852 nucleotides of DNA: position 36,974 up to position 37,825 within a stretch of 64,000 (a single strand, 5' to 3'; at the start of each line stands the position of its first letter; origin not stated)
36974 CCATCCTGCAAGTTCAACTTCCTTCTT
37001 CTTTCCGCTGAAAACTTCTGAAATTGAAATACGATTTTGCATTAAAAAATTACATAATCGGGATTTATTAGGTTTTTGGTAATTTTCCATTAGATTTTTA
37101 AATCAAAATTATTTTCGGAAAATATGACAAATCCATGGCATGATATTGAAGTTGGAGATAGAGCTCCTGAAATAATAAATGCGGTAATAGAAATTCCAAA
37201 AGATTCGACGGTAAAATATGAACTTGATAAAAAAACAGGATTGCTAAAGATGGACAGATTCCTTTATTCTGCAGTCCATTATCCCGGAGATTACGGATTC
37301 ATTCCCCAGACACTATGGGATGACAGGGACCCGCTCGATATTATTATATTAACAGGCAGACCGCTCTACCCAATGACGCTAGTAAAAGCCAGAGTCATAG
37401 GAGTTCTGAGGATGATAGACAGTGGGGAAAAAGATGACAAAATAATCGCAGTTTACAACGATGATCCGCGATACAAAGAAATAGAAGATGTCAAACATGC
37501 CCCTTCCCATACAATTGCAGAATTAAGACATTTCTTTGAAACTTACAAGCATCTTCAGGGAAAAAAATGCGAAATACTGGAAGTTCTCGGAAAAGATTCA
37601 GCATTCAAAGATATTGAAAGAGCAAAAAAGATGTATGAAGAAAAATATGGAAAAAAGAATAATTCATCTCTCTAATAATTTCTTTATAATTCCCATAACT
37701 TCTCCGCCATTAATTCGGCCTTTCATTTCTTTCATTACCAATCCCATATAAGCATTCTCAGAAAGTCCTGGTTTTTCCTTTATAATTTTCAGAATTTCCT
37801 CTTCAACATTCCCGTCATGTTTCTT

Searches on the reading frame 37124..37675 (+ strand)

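Call 69: search_protein_families(library=pfam, proteins=[window:37124-37675:+], max_evalue=0.0001)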
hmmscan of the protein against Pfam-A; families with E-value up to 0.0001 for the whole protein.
window:37124-37675:+ (183 aa): 1 family
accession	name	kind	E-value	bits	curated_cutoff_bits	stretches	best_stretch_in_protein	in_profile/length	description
PF00719.24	Pyrophosphatase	-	9.6e-57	191.5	23.5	1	20-171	1-152/153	Inorganic pyrophosphatase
